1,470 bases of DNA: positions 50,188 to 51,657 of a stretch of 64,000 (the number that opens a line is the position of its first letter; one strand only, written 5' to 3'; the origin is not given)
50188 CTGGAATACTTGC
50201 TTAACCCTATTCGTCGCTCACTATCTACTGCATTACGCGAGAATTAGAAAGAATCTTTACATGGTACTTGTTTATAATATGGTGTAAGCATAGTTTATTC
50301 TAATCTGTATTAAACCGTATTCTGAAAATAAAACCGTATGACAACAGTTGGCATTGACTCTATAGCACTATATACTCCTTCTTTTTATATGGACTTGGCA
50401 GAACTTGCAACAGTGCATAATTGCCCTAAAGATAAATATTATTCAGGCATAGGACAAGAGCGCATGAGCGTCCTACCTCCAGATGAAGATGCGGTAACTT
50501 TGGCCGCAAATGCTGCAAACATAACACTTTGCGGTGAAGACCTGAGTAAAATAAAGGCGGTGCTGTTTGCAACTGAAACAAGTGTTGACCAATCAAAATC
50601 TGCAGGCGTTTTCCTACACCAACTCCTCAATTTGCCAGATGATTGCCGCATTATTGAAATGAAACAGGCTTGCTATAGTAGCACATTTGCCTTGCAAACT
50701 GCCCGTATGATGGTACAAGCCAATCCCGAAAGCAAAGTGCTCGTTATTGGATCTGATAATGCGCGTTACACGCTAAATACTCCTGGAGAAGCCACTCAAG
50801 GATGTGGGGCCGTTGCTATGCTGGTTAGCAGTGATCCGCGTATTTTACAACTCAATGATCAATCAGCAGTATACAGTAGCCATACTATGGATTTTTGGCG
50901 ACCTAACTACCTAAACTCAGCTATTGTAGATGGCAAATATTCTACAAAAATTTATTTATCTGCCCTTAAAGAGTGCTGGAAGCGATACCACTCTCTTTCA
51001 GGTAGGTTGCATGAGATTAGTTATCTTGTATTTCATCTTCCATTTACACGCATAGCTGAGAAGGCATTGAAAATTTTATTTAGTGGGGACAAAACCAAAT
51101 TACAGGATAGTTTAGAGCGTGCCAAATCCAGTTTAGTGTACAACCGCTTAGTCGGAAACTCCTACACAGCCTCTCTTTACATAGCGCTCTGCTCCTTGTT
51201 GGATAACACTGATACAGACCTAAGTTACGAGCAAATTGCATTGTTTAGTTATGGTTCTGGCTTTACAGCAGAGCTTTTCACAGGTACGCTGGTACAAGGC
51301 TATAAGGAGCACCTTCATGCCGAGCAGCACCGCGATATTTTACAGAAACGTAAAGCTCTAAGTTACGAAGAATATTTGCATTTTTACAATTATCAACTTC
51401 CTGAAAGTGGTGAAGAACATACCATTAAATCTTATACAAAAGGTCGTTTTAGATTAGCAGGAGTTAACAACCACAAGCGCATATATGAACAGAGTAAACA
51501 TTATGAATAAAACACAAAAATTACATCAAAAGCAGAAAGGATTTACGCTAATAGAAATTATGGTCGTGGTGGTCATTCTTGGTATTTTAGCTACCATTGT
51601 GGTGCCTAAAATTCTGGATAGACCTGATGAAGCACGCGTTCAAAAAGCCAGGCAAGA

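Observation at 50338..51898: A lone HMG-CoA synthase whose stop codon overlaps the start of an orphan gspG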

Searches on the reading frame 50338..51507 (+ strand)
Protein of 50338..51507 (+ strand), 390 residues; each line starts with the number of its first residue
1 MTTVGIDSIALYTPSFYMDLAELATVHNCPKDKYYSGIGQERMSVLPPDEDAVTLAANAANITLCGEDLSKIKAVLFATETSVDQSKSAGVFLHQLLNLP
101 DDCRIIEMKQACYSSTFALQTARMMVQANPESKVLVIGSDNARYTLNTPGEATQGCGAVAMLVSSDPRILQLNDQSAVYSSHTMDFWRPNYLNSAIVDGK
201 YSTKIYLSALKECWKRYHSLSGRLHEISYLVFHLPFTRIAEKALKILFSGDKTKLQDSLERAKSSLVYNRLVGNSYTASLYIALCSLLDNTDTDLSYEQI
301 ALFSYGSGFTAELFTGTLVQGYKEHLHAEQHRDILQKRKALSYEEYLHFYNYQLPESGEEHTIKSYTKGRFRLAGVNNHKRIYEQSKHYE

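Call 3: search_protein_families(library=pfam, proteins=[window:50338-51507:+])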
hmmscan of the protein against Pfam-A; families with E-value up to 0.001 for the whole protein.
window:50338-51507:+ (390 aa): 4 families
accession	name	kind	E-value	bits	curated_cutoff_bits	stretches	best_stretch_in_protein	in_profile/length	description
PF08540.16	HMG_CoA_synt_C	-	2.6e-25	90.1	25.1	2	260-349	142-237/280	Hydroxymethylglutaryl-coenzyme A synthase C terminal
PF01154.23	HMG_CoA_synt_N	-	2.9e-16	60.3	25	1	3-165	4-171/174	Hydroxymethylglutaryl-coenzyme A synthase N terminal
PF08545.16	ACP_syn_III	-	2.9e-07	30.7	24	1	107-166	2-64/80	3-Oxoacyl-[acyl-carrier-protein (ACP)] synthase III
PF00195.25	Chal_sti_synt_N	-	4.3e-07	30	27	1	53-155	100-213/225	Chalcone and stilbene synthases, N-terminal domain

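Call 4: search_protein_families(library=ncbifam, proteins=[window:50338-51507:+])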
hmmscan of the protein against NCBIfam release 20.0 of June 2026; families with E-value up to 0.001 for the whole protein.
window:50338-51507:+ (390 aa): 11 families
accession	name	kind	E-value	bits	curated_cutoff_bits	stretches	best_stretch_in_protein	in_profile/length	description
TIGR01835.1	HMG-CoA-S_prok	equivalog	5.6e-136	453.3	360.35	1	4-383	1-382/382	hydroxymethylglutaryl-CoA synthase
NF041302.1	HMG_CoAsyn_Halo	equivalog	2.2e-53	181.8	800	2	1-248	1-259/443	hydroxymethylglutaryl-CoA synthase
TIGR01833.1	HMG-CoA-S_euk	equivalog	4.5e-47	161.2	286.2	2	3-257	4-276/457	hydroxymethylglutaryl-CoA synthase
NF003274.0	PRK04262.1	equivalog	1e-38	133.3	244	1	3-350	2-341/347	hydroxymethylglutaryl-CoA synthase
TIGR00748.1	HMG_CoA_syn_Arc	equivalog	1e-21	77.6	353.35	1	4-349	2-339/345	hydroxymethylglutaryl-CoA synthase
NF006829.0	PRK09352.1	subfamily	1.4e-14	53.9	249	1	3-310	4-313/322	beta-ketoacyl-ACP synthase 3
TIGR00747.1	fabH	subfamily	8.5e-11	41.5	292.1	1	4-310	3-314/322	beta-ketoacyl-ACP synthase III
NF005308.0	PRK06840.1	equivalog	3.1e-07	29.7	315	1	3-139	4-143/339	3-oxoacyl-ACP synthase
NF006720.0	PRK09258.1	equivalog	6.6e-05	22.4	285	0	36-145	47-156/338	3-oxoacyl-ACP synthase III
NF009519.0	PRK12880.1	equivalog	0.00019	20.8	436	1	53-143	61-152/353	beta-ketoacyl-ACP synthase III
NF005541.0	PRK07204.1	equivalog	0.00052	19.5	402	0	3-182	4-182/329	beta-ketoacyl-ACP synthase III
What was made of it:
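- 50338..51510 (+): mvaS, bacterial HMG-CoA synthase (390 aa). It scores 453 bits on TIGR01835 against a cutoff of 360 (call 4) and has Pfam HMG_CoA_synt_N and HMG_CoA_synt_C (call 3).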

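Call 6: find_homologous_proteins(query=window:50338-51507:+)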
Query window:50338-51507:+ (390 aa): 4790 proteins with E <= 0.001 among 8000 candidates; the best 120 are listed.
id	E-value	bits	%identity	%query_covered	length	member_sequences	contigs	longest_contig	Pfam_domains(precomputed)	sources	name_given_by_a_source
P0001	2.0e-259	878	100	100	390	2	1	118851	PF08545.17,PF08540.17,PF00195.26,PF01154.23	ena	-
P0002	6.9e-201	685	76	99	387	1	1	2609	PF08545.17,PF08540.17,PF00195.26,PF01154.23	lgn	-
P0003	2.3e-172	591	68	99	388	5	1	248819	PF08545.17,PF08540.17,PF00195.26,PF01154.23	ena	-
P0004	8.4e-171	586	67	99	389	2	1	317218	PF08540.17,PF00195.26,PF01154.23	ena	-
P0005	1.3e-161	556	65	100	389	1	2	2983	PF08540.17,PF00195.26,PF01154.23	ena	-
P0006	3.0e-142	492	57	99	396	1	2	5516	PF08540.17,PF00195.26,PF01154.23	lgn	-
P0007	7.1e-139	481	56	99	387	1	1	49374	PF08540.17,PF00195.26,PF01154.23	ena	-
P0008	7.3e-139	481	58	99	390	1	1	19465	PF08540.17,PF00195.26,PF01154.23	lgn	-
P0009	7.2e-136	471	55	98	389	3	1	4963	PF08540.17,PF01154.23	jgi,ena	-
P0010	5.9e-135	468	55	98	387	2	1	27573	PF08540.17,PF00195.26,PF01154.23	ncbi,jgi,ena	jgi:hydroxymethylglutaryl-CoA synthase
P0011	2.1e-134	466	55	98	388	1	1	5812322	PF08545.17,PF08540.17,PF00195.26,PF01154.23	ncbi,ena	-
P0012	7.3e-134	465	54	98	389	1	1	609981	PF08545.17,PF08540.17,PF00195.26,PF01154.23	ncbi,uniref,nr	ncbi:hydroxymethylglutaryl-CoA synthase [Motiliproteus sp. MSK22-1]|uniref:hydroxymethylglutaryl-CoA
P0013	9.2e-134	464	54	98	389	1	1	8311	PF08540.17,PF01154.23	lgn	-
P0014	3.5e-132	459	54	98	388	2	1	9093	PF08545.17,PF08540.17,PF00195.26,PF01154.23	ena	-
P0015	4.1e-132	459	53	98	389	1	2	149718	PF08545.17,PF08540.17,PF00195.26,PF01154.23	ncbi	ncbi:MAG: hydroxymethylglutaryl-CoA synthase [Motiliproteus sp.]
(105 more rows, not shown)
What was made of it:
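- The source is a metagenome assembly (call 6).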

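Call 7: find_encoding_contigs(protein=window:50338-51507:+, flank=10000, max_places=6)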
Protein window:50338-51507:+ (390 aa): no gene with exactly this product is on record in the collection.

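Call 8: find_encoding_contigs(protein=P0003, flank=10000, max_places=3)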
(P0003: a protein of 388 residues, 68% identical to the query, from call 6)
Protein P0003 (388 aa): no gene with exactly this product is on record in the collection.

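Call 9: find_encoding_contigs(protein=P0004, flank=10000, max_places=3)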
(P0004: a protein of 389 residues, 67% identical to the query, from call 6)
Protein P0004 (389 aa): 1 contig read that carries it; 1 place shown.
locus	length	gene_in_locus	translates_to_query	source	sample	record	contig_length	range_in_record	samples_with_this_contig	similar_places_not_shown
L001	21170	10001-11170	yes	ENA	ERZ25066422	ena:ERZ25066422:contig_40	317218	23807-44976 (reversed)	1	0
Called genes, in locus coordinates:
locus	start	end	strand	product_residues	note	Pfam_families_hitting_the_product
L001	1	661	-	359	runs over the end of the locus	-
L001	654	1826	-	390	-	PF01546:Peptidase_M20, PF07687:M20_dimer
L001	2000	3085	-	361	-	PF01266:DAO, PF07992:Pyr_redox_2 (faint), PF13450:NAD_binding_8 (weak)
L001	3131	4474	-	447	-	PF02881:SRP54_N, PF06414:Zeta_toxin (weak), PF13401:AAA_22 (weak), PF00448:SRP54, PF01656:CbiA (weak), PF02978:SRP_SPB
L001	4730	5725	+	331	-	PF03480:DctP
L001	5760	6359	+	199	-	PF04290:DctQ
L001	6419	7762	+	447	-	PF06808:DctM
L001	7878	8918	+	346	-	PF00368:HMG-CoA_red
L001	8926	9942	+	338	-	PF01645:Glu_synthase (faint), PF01070:FMN_dh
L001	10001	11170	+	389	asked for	PF01154:HMG_CoA_synt_N, PF00195:Chal_sti_synt_N (weak), PF08540:HMG_CoA_synt_C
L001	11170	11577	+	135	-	PF07963:N_methyl, PF08334:T2SSG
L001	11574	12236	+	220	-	PF02798:GST_N, PF13417:GST_N_3, PF16865:GST_C_5 (faint), PF13409:GST_N_2, PF00043:GST_C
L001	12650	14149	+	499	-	PF01565:FAD_binding_4, PF02913:FAD-oxidase_C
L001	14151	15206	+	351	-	PF01565:FAD_binding_4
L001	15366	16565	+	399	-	PF01595:CNNM, PF00571:CBS (faint), PF03471:CorC_HlyC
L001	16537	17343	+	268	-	PF00459:Inositol_P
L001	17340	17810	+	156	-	PF00383:dCMP_cyt_deam_1, PF14437:MafB19-deam, PF14439:Bd3614-deam (weak)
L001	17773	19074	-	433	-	PF21799:MurD-like_N, PF08245:Mur_ligase_M, PF02875:Mur_ligase_C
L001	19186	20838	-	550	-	-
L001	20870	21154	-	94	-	PF00166:Cpn10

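Call 10: find_encoding_contigs(protein=P0007, flank=10000, max_places=3)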
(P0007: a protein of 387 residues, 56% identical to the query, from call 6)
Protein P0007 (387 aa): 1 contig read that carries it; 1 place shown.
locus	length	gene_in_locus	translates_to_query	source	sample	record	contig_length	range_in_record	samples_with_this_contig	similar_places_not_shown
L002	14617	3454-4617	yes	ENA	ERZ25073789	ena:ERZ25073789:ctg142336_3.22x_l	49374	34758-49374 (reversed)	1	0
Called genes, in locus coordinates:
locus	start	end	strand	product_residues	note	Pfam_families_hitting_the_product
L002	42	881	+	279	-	PF14819:QueF_N, PF14489:QueF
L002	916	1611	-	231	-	PF00528:BPD_transp_1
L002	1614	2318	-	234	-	PF00528:BPD_transp_1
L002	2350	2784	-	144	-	PF00497:SBP_bac_3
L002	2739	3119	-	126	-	PF00497:SBP_bac_3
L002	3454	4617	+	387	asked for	PF01154:HMG_CoA_synt_N, PF00195:Chal_sti_synt_N, PF08540:HMG_CoA_synt_C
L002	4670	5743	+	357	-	PF01368:DHH (weak), PF02272:DHHA1 (weak)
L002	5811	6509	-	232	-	PF00929:RNase_T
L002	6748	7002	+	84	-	PF12838:Fer4_7 (weak)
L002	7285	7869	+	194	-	PF10399:UCR_Fe-S_N, PF00355:Rieske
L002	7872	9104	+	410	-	PF00033:Cytochrome_B, PF13631:Cytochrom_B_N_2, PF00032:Cytochrom_B_C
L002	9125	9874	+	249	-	PF02167:Cytochrom_C1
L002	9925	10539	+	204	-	PF02798:GST_N, PF13417:GST_N_3, PF13409:GST_N_2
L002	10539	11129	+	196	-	PF04386:SspB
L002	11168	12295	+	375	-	PF01370:Epimerase (faint), PF01035:DNA_binding_1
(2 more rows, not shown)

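Call 20: find_related_loci(query=A1, collection=genome_contigs, flank=10000)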
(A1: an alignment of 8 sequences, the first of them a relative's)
Query A1 (390 aa) in genome_contigs; peptide patterns used: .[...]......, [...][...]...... (x = any residue, [..] = any of these).
600 stretches matched a pattern (row limit reached: there are more); 597 encode a relative of the query (tblastn E <= 1e-3); the best 80 are kept; 80 distinct loci.
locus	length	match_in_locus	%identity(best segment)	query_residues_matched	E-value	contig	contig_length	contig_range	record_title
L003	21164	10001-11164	68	1-387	0e+0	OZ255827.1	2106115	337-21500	MAG: Gammaproteobacteria bacterium isolate a1a48b64-ce29-4d14-9810-62998cc33347 genome assembly, chromosome: 1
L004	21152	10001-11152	55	3-386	6e-143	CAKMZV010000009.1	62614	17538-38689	uncultured Gammaproteobacteria bacterium isolate LS06H_Bin4 genome assembly, contig: NODE_10_length_62614_cov_22.983104,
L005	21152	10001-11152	52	3-383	4e-135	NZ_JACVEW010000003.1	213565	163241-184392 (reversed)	Marinobacterium alkalitolerans strain AK62 NODE_3_length_213565_cov_96.095045, whole genome shotgun sequence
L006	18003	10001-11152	52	3-383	2e-133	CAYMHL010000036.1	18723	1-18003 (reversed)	MAG TPA_asm: uncultured Marinobacterium sp. isolate binchicken_co139_49 genome assembly, contig: NODE_5697_length_18723_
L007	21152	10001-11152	53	3-383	6e-133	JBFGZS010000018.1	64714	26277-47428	MAG: Motiliproteus sp. isolate Mix_sand06.2021.04.G.53 k141_1892763_length_64714_cov_20.7533, whole genome shotgun seque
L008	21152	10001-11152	51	3-383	3e-132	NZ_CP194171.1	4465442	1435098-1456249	Marinobacterium sp. YM272 chromosome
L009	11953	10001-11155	53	2-383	3e-132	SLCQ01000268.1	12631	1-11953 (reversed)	MAG: Nitrincola sp. isolate CSSed162cmB_509 CSSed16-2cmB-16217, whole genome shotgun sequence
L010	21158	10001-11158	51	1-383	3e-132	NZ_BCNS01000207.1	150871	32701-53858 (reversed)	Marinobacterium profundum strain PAMC 27536, whole genome shotgun sequence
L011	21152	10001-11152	51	3-383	6e-132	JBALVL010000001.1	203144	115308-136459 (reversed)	MAG: Motiliproteus sp. isolate 5NakV-07 NODE_43_length_203144_cov_54.808936, whole genome shotgun sequence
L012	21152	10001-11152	51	3-383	4e-131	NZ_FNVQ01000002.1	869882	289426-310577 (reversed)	Marinobacterium lutimaris strain DSM 22012, whole genome shotgun sequence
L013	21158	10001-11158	51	1-383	3e-131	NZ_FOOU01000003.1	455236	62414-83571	Neptunomonas qingdaonensis strain CGMCC 1.10971, whole genome shotgun sequence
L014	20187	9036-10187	51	3-383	1e-130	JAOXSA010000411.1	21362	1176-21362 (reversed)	MAG: Amphritea sp. isolate R2S4C1D_S41.017 k141_568070, whole genome shotgun sequence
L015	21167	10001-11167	51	4-384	1e-130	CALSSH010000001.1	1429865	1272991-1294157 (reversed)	MAG: uncultured Pseudomonadales bacterium isolate V_MB144 genome assembly, contig: contig_11545_V_MB144, whole genome sh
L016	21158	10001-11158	52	4-386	8e-130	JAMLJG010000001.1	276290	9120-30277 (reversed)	MAG: Kiritimatiellia bacterium isolate ACE_NR_VERR3 ACE_NR_VERR3_1, whole genome shotgun sequence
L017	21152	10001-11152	52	3-383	3e-129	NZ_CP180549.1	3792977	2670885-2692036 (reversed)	Neptuniibacter sp. QD57_21 chromosome, complete genome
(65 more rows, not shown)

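Call 29: list_cluster_members(proteins=[P0001, P0121, P0003, P0123, P0128, P0127, P0002, P0005])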
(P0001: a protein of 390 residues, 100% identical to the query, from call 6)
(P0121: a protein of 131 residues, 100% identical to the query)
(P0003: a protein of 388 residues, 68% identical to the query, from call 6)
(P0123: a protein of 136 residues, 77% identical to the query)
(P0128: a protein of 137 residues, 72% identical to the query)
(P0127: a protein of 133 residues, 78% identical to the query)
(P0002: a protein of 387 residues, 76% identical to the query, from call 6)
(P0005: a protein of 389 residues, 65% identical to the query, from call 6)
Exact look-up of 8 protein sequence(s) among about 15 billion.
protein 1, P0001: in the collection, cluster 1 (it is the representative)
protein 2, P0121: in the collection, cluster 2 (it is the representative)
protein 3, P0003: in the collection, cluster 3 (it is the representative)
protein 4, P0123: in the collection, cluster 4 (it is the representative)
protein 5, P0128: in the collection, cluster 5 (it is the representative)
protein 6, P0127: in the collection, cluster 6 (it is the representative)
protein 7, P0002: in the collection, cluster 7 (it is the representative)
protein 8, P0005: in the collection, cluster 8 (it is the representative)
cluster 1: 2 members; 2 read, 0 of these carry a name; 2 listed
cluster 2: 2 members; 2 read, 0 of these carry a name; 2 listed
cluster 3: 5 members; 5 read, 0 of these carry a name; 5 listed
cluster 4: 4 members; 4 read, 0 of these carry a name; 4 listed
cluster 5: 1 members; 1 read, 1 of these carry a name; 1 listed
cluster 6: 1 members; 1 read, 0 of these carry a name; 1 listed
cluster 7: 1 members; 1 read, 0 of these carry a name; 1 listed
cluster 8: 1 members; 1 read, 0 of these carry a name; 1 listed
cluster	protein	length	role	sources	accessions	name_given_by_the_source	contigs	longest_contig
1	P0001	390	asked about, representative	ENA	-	-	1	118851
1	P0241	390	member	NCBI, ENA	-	-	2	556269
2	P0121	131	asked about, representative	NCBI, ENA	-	-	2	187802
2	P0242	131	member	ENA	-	-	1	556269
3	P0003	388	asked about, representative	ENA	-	-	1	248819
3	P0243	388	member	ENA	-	-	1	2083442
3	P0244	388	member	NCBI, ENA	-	-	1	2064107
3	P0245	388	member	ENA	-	-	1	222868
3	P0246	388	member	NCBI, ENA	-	-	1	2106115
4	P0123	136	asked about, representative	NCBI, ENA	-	-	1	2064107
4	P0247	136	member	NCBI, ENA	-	-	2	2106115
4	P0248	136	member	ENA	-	-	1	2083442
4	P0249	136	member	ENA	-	-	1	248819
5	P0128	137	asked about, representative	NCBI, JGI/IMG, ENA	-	general secretion pathway protein G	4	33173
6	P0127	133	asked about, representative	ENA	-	-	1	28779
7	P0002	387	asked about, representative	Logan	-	-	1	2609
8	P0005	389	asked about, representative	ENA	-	-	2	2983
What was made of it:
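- Tried and rejected: Cluster members carry no names (call 29).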

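Call 30: find_encoding_contigs(protein=P0002, flank=5000, max_places=2)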
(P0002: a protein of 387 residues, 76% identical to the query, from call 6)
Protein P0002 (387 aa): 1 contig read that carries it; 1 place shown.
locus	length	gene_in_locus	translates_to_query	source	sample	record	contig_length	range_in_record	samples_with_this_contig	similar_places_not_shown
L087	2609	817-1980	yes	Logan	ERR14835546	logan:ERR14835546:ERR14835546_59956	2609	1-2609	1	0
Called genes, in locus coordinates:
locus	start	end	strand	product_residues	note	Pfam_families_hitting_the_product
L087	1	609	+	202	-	?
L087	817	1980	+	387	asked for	PF01154:HMG_CoA_synt_N, PF00195:Chal_sti_synt_N, PF08545:ACP_syn_III (weak), PF08540:HMG_CoA_synt_C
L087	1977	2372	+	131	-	PF07963:N_methyl, PF08334:T2SSG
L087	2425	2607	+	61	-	?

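Call 31: find_encoding_contigs(protein=P0005, flank=5000, max_places=2)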
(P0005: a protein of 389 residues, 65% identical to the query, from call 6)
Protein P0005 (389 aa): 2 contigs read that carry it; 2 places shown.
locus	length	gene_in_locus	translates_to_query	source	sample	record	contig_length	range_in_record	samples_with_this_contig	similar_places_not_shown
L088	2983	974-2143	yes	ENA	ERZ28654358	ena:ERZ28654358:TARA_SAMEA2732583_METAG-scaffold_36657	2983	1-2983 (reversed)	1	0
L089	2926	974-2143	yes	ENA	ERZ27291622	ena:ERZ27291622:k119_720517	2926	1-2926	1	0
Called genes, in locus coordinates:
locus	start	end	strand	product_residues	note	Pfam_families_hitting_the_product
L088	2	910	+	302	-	?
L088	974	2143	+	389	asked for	PF01154:HMG_CoA_synt_N, PF00195:Chal_sti_synt_N (weak), PF08540:HMG_CoA_synt_C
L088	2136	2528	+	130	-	PF07963:N_methyl, PF08334:T2SSG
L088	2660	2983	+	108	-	?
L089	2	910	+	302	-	?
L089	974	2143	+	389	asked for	PF01154:HMG_CoA_synt_N, PF00195:Chal_sti_synt_N (weak), PF08540:HMG_CoA_synt_C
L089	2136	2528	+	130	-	PF07963:N_methyl, PF08334:T2SSG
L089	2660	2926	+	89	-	?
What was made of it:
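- The arrangement spans soil or sediment long-read assemblies and a TARA ocean sample (calls 9, 31). The same junction occurs in at least 12 independent assemblies made with different assemblers and from different samples, including closed 2.06-2.11 Mb chromosomes (calls 20, 29, 30, 31).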

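Call 35: find_related_loci(query=A1, collection=metagenome_contigs, flank=10000)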
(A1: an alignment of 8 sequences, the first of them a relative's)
Query A1 (390 aa) in metagenome_contigs; peptide patterns used: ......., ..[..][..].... (x = any residue, [..] = any of these).
600 stretches matched a pattern (row limit reached: there are more); 550 encode a relative of the query (tblastn E <= 1e-3); the best 80 are kept; 80 distinct loci.
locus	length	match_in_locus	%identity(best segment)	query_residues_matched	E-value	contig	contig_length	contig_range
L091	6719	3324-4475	54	3-383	3e-140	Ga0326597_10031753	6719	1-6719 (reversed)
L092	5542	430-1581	52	3-383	4e-135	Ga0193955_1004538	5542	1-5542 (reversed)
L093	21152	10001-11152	52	3-383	1e-133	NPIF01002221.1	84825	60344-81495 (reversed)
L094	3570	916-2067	52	3-383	9e-138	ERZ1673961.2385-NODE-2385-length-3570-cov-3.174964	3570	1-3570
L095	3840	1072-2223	52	3-383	2e-136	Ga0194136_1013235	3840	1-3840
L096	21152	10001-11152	52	4-384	3e-132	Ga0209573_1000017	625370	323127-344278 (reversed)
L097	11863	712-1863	51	3-383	2e-132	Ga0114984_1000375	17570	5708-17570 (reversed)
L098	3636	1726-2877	52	3-383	1e-135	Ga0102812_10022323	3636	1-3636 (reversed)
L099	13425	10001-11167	51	4-384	1e-130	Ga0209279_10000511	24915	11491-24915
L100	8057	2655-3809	50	4-384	2e-130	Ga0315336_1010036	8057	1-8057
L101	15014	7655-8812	52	4-386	4e-130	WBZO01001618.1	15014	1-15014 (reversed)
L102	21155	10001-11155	51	2-383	1e-129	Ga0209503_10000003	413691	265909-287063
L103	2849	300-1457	50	1-383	1e-134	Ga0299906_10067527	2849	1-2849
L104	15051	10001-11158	50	1-383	6e-129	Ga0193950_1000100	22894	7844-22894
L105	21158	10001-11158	51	1-383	2e-128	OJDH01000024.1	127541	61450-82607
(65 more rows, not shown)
